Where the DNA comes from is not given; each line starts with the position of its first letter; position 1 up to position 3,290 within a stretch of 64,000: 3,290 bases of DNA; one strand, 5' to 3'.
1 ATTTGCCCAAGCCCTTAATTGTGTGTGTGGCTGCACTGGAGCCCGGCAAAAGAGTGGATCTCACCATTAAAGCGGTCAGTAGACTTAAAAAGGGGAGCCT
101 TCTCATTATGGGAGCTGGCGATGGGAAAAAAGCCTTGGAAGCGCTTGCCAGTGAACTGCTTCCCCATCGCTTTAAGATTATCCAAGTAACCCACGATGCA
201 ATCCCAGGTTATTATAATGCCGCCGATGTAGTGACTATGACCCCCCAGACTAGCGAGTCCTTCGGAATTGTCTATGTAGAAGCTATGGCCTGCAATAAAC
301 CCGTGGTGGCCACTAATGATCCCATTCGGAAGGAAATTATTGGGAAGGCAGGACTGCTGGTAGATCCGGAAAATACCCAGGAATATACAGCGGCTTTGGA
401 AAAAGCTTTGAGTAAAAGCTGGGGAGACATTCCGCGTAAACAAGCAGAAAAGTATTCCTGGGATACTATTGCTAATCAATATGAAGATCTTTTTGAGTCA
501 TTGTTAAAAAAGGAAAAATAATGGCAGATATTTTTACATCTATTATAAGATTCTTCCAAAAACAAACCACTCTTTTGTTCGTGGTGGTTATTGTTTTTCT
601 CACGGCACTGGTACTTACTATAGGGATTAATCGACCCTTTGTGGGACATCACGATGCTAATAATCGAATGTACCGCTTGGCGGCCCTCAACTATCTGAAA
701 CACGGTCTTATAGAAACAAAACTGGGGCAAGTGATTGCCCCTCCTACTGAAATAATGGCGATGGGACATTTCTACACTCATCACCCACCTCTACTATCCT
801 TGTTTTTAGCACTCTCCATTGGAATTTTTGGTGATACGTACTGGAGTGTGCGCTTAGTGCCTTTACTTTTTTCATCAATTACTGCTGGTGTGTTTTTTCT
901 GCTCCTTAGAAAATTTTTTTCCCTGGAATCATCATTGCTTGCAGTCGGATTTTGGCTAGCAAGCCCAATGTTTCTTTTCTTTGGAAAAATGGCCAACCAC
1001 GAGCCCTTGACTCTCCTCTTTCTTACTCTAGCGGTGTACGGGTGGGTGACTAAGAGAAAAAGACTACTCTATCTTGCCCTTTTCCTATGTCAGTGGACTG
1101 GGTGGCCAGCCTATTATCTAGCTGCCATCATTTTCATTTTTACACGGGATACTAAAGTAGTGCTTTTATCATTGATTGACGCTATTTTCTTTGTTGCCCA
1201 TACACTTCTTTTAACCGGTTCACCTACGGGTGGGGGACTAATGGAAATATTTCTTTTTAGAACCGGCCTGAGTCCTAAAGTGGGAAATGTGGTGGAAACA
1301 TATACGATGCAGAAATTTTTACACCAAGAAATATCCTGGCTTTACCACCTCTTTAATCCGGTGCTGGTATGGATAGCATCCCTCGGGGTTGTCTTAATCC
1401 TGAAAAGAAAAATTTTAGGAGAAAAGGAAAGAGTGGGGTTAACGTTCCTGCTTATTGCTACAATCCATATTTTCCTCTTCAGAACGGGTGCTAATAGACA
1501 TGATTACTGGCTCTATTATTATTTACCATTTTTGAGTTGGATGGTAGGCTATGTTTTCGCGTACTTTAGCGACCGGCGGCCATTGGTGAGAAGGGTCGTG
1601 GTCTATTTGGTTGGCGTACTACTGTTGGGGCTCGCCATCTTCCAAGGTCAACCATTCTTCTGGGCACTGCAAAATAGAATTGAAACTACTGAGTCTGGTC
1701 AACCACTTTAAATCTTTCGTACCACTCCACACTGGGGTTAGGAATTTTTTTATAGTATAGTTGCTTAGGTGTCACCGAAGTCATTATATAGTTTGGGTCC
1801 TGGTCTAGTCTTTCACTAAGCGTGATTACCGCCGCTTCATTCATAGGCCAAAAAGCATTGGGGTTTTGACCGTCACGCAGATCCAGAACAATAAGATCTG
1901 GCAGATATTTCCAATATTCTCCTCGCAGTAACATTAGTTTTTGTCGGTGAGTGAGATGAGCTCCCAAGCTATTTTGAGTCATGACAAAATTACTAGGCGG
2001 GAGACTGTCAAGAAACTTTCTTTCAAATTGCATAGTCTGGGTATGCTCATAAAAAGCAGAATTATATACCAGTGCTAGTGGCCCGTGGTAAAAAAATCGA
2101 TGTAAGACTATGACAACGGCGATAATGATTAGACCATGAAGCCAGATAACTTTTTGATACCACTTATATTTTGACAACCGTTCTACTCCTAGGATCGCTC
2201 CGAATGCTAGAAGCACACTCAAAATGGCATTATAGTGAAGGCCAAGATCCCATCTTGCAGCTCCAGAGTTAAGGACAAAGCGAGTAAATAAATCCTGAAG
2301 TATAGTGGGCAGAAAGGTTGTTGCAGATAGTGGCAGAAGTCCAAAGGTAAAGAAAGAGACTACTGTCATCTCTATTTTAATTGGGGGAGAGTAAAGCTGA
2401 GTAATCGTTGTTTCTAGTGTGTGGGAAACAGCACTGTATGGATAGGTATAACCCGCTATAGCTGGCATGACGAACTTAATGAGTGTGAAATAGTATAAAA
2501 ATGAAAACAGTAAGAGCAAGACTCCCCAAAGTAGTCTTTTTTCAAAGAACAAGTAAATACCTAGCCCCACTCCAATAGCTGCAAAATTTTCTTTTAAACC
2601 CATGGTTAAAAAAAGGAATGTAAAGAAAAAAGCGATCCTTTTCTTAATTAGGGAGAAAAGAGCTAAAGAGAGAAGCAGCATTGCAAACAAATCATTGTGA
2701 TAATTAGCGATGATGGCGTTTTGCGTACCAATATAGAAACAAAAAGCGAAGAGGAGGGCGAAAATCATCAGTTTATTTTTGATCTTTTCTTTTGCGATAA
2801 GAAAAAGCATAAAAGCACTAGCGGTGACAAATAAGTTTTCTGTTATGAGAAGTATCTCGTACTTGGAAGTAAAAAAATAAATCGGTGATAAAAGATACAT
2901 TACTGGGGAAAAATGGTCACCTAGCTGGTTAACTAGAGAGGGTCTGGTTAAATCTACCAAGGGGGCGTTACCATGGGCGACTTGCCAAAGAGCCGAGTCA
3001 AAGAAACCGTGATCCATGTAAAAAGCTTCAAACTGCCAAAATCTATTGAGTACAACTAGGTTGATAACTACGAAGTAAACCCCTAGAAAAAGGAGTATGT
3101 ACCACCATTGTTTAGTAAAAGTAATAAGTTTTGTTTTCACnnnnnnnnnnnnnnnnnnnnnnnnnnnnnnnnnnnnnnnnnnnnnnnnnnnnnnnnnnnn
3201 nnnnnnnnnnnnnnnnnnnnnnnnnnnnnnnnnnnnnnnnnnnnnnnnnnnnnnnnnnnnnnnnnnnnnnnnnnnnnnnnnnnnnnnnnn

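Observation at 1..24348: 24-kb surface-glycan locus dominated by polyprenyl-phosphate-dependent GT-C (PMT/ArnT-like) paralogues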

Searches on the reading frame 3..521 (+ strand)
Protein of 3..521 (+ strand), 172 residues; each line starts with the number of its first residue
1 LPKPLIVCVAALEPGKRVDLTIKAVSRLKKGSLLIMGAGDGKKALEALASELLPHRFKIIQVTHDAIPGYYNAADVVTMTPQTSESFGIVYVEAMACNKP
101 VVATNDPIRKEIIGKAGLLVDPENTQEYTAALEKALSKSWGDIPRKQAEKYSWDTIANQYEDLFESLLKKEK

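Call 3: search_protein_families(library=pfam, proteins=[window:3-521:+], max_evalue=0.01)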
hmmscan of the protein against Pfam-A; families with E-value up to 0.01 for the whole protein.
window:3-521:+ (172 aa): 3 families
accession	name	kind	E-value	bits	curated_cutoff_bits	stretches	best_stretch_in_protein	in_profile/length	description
PF00534.26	Glycos_transf_1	-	2.9e-28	99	26.4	1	3-148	15-165/172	Glycosyl transferases group 1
PF13692.12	Glyco_trans_1_4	-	2.9e-25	89.6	27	1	4-137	2-141/142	Glycosyl transferases group 1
PF20706.3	GT4-conflict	-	0.0037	16.7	26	1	16-105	212-312/385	Family 4 Glycosyltransferase in conflict systems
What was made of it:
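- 3..521 (+): C-terminal 172 aa of a 359-aa GT4 glycosyltransferase, cut by the window start. Glycos_transf_1 E 2.9e-28 (call 3).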

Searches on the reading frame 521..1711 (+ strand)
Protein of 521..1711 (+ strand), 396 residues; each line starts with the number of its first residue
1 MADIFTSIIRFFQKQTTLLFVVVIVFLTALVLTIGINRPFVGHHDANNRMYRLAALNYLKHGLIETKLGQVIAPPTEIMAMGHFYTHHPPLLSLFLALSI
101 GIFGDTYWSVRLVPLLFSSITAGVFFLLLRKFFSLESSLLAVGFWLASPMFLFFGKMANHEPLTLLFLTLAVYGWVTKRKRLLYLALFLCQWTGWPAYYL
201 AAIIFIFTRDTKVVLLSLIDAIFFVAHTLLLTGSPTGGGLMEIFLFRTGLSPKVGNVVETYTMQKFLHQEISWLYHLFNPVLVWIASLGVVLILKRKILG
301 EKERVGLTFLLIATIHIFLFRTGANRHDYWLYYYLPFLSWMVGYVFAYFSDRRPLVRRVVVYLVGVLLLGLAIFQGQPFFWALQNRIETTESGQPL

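Call 3: search_protein_families(library=pfam, proteins=[window:521-1711:+], max_evalue=0.01)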
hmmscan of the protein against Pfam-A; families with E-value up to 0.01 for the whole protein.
window:521-1711:+ (396 aa): 1 family
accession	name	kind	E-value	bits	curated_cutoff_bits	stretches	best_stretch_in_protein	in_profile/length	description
PF13231.12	PMT_2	-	2e-10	41.6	26.1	1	87-185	1-101/160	Dolichyl-phosphate-mannose-protein mannosyltransferase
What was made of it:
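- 521..1711 (+): GT-C (PMT_2) polytopic glycosyltransferase, 396 aa. PMT_2 E 2e-10, 41.6 bits against a 26.1 cutoff (call 3).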

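Call 11: search_protein_families(library=ncbifam, proteins=[window:521-1711:+], max_evalue=0.1)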
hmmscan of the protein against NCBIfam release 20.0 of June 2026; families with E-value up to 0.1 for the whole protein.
window:521-1711:+ (396 aa): 0 families

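Call 27: find_encoding_contigs(protein=window:521-1711:+, flank=10000, max_places=4)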
Protein window:521-1711:+ (396 aa): 2 contigs read that carry it; 1 place shown.
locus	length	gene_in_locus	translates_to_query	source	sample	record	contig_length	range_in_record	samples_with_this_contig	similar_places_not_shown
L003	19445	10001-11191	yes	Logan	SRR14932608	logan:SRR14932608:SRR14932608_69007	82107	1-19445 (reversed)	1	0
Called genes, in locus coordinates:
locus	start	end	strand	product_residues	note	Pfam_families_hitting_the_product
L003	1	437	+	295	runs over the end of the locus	PF01531:Glyco_transf_11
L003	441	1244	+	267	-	-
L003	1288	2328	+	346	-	PF00535:Glycos_transf_2, PF10111:Glyco_tranf_2_2, PF13641:Glyco_tranf_2_3 (weak)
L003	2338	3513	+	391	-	-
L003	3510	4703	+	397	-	PF04230:PS_pyruv_trans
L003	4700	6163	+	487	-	PF09913:DUF2142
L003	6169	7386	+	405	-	PF01943:Polysacc_synt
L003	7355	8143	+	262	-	PF00535:Glycos_transf_2, PF10111:Glyco_tranf_2_2 (weak)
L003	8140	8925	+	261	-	PF13489:Methyltransf_23, PF01209:Ubie_methyltran, PF07021:MetW, PF13847:Methyltransf_31, PF08241:Methyltransf_11, PF08242:Methyltransf_12, PF13649:Methyltransf_25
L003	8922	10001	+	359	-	PF13439:Glyco_transf_4 (faint), PF00534:Glycos_transf_1, PF13692:Glyco_trans_1_4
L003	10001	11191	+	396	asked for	PF13231:PMT_2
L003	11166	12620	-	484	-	PF09852:DUF2079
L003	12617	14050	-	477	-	-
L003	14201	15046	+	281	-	PF00535:Glycos_transf_2, PF10111:Glyco_tranf_2_2, PF13641:Glyco_tranf_2_3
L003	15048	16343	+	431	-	PF13231:PMT_2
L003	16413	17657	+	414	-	-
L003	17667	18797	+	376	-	PF13439:Glyco_transf_4 (weak), PF00534:Glycos_transf_1, PF13692:Glyco_trans_1_4, PF13524:Glyco_trans_1_2 (weak)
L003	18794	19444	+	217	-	?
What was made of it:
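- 3..521 (+): The full gene is seen in L003 8922-10001 (call 27).
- On Wzx/Wzy-dependent glycan pathway: PF01943 protein at L003 6169-7386, about 2.1-3.3 kb upstream of window position 1 (call 27).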

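Call 53: search_protein_families(library=ncbifam, proteins=[L003:1288-2328:+, L003:7355-8143:+, L003:441-1244:+, L003:2338-3513:+, L003:4700-6163:+, L003:6169-7386:+], max_evalue=0.001)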
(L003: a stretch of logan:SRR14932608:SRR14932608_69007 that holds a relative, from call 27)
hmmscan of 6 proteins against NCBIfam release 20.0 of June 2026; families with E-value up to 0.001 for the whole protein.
L003:1288-2328:+ (346 aa): 21 families
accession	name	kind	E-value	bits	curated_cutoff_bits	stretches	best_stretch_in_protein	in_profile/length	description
NF053739.1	GlytfEpsEBac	equivalog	1.9e-39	135.3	450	1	1-194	7-202/265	glycosyltransferase EpsE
NF047683.1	TeichurnBiosyTuaG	equivalog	2.3e-22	79.9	400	1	2-153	13-164/252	teichuronic acid biosynthesis protein TuaG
NF007482.0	PRK10073.1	equivalog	1.1e-18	67.4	423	1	2-95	13-107/334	glycosyltransferase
TIGR03937.1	PgaC_IcaA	equivalog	3.2e-17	62.6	422.3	1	1-123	51-175/407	poly-beta-1,6-N-acetyl-D-glucosamine synthase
NF007453.0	PRK10018.1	equivalog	4e-13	49.7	382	1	1-91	12-104/280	colanic acid biosynthesis glycosyltransferase WcaA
NF041394.1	GtaseAglG_Halo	equivalog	4.1e-13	49.3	440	1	10-109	18-118/304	glucosyl-dolichyl phosphate glucuronosyltransferase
TIGR04017.1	WcaA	equivalog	9e-13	48.5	495.75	1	1-91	11-103/279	colanic acid biosynthesis glycosyltransferase WcaA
NF050050.1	ProtGlycPglI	equivalog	4.8e-12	45.9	500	1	2-94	9-104/306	GalNAc(5)-diNAcBac-PP-undecaprenol beta-1,3-glucosyltransferase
NF041875.1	EPS_EpsD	equivalog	2.7e-11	43.4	370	1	1-90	5-95/325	exopolysaccharide biosynthesis glycosyltransferase EpsD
NF038302.1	EPS_HpsE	equivalog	3e-10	39.6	300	1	2-112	8-125/307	hormogonium polysaccharide biosynthesis glycosyltransferase HpsE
TIGR04283.1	glyco_like_mftF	equivalog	5.6e-09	35.9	182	1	2-192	6-183/221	TIGR04283 family arsenosugar biosynthesis glycosyltransferase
TIGR03111.1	glyc2_xrt_Gpos1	hypoth_equivalog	2e-08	33.5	363.95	1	1-106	55-164/439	TIGR03111 family XrtG-associated glycosyltransferase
NF047588.1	GlcsyltransPgfSStrep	equivalog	5e-08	32.5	500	1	19-83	29-95/308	glycosyltransferase PgfS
TIGR04009.1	wcaE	equivalog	1.1e-07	31.4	369.2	1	4-88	13-97/248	colanic acid biosynthesis glycosyltransferase WcaE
NF038299.1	EPS_HpsN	equivalog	3.2e-07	29.6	425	1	1-117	7-123/317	hormogonium polysaccharide biosynthesis glycosyltransferase HpsN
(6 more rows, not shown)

L003:7355-8143:+ (262 aa): 3 families
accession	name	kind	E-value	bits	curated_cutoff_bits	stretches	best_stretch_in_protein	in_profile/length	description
NF047683.1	TeichurnBiosyTuaG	equivalog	7.1e-10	38.9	400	1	8-102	12-112/252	teichuronic acid biosynthesis protein TuaG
TIGR04195.1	S_glycosyl_SunS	equivalog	8.2e-07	28.2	350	1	4-92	59-147/421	SunS family peptide S-glycosyltransferase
TIGR04283.1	glyco_like_mftF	equivalog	6.7e-05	22.6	182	1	20-110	17-105/221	TIGR04283 family arsenosugar biosynthesis glycosyltransferase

L003:441-1244:+ (267 aa): 1 family
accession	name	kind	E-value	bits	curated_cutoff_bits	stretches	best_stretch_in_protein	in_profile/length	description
TIGR01444.1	fkbM_fam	subfamily_domain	0.00021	21.7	37.7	0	34-91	1-59/143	FkbM family methyltransferase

L003:2338-3513:+ (391 aa): 0 families

L003:4700-6163:+ (487 aa): 0 families

L003:6169-7386:+ (405 aa): 1 family
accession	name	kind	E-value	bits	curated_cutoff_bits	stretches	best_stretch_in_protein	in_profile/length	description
NF007773.0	PRK10459.1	equivalog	1.6e-08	34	273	1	14-386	18-398/492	MOP flippase family protein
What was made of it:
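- On Three-component glycosylation system: One MOP-family flippase lies upstream (calls 27, 53).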

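Call 80: search_protein_families(library=pfam, proteins=[L003:2338-3513:+, L003:441-1244:+, L003:4700-6163:+], max_evalue=0.05)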
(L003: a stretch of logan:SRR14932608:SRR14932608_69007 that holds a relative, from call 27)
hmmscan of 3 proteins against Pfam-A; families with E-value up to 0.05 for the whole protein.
L003:2338-3513:+ (391 aa): 0 families

L003:441-1244:+ (267 aa): 1 family
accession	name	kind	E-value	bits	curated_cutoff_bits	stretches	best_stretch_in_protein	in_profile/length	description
PF05050.19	Methyltransf_21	-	0.00012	22.7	22.7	1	109-144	111-151/173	Methyltransferase FkbM domain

L003:4700-6163:+ (487 aa): 1 family
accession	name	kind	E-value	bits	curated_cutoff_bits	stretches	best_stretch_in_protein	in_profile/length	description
PF09913.15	DUF2142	-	1.3e-16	60.8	30.1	1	18-410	5-392/395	Predicted membrane protein (DUF2142)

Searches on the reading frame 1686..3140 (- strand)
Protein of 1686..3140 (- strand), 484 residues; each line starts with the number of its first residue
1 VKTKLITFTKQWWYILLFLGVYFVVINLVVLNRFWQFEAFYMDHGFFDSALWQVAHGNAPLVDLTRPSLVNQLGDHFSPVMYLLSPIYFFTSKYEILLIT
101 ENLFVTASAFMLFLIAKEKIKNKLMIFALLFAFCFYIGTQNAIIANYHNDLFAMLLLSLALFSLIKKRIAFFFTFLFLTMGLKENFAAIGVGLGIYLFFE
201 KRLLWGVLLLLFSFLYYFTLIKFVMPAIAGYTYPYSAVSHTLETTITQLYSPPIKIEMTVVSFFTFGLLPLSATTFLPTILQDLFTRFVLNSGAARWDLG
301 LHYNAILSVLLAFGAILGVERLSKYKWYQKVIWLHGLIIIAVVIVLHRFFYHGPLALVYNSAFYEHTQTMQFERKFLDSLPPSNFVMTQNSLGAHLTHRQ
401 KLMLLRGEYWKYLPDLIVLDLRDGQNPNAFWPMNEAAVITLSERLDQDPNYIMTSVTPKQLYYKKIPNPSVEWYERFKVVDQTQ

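Call 3: search_protein_families(library=pfam, proteins=[window:1686-3140:-], max_evalue=0.01)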
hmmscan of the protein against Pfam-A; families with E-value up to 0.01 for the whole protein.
window:1686-3140:- (484 aa): 1 family
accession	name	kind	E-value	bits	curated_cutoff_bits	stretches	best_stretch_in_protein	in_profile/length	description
PF09852.15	DUF2079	-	1.8e-35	123.4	28.2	1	41-452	9-449/459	Predicted membrane protein (DUF2079)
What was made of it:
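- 1686..3140 (-): DUF2079 polytopic membrane protein, 484 aa; probably a GT-C-clan member. DUF2079 E 1.8e-35 (call 3).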

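Call 11: search_protein_families(library=ncbifam, proteins=[window:1686-3140:-], max_evalue=0.1)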
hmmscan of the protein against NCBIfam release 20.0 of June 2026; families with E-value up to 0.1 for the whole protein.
window:1686-3140:- (484 aa): 1 family
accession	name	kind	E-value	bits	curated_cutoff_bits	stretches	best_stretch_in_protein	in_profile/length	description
NF000054.1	AAC_2p_Ie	exception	0.092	12.6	400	0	330-354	51-75/182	aminoglycoside N-acetyltransferase AAC(2')-Ie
